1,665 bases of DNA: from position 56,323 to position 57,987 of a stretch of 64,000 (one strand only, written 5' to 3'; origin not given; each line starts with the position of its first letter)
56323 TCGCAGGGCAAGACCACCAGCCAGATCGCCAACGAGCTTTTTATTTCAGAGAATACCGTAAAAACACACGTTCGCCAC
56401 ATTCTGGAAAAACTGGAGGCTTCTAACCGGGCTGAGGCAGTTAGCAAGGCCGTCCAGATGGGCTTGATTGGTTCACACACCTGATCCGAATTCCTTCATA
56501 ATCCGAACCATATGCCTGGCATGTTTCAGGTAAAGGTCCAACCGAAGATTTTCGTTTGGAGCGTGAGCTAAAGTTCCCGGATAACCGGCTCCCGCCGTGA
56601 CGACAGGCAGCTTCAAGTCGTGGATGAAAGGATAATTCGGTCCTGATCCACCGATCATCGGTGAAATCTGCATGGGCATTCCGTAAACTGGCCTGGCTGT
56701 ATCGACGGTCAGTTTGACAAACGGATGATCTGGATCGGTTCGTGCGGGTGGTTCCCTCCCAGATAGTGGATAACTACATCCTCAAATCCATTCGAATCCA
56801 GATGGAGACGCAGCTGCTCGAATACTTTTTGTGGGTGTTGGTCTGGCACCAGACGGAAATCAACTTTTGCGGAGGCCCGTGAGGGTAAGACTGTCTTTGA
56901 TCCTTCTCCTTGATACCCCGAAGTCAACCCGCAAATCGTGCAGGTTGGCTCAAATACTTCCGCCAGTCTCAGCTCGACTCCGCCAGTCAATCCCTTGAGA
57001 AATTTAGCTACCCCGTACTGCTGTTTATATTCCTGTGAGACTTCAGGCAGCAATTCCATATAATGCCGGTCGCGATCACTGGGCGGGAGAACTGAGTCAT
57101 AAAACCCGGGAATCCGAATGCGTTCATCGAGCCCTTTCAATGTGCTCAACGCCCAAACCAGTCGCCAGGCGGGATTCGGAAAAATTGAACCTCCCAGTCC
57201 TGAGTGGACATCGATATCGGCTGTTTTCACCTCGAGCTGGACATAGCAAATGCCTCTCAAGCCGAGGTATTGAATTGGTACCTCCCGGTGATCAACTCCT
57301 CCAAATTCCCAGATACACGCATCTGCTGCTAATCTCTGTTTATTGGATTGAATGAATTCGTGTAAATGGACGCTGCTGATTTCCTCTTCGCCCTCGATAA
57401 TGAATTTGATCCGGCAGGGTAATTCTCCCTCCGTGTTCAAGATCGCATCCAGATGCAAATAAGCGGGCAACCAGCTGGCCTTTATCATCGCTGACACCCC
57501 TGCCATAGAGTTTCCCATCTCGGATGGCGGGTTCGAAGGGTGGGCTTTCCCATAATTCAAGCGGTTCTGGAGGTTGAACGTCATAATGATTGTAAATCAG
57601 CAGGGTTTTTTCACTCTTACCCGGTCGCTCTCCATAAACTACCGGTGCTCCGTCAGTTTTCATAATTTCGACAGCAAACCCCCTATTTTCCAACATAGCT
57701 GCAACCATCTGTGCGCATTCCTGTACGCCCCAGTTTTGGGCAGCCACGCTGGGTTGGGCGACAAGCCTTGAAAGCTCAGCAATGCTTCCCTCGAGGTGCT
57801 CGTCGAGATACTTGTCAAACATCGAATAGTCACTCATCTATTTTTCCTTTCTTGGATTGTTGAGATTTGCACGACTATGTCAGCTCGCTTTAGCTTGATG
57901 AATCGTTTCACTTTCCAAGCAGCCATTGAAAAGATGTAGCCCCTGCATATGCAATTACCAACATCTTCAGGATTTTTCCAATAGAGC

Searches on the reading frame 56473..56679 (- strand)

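Call 80: search_protein_families(library=pfam, proteins=[window:56473-56679:-], max_evalue=0.01)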
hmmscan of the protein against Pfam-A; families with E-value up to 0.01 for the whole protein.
window:56473-56679:- (68 aa): 1 family
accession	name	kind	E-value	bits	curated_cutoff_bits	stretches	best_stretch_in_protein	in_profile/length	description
PF01546.33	Peptidase_M20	-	0.0076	16.6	24.6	1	15-62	160-205/206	Peptidase family M20/M25/M40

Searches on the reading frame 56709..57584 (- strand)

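Call 80: search_protein_families(library=pfam, proteins=[window:56709-57584:-], max_evalue=0.01)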
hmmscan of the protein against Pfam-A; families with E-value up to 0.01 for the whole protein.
window:56709-57584:- (291 aa): 1 family
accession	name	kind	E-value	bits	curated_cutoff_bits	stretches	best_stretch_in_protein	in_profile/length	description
PF07687.19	M20_dimer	-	1.1e-10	41.9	21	1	108-266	2-103/107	Peptidase dimerisation domain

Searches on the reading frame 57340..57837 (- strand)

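Call 80: search_protein_families(library=pfam, proteins=[window:57340-57837:-], max_evalue=0.01)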
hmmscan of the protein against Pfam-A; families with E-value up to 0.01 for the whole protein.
window:57340-57837:- (165 aa): 1 family
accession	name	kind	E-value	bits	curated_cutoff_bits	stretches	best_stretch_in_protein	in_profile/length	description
PF01546.33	Peptidase_M20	-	2.1e-12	47.8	24.6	1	80-128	1-46/206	Peptidase family M20/M25/M40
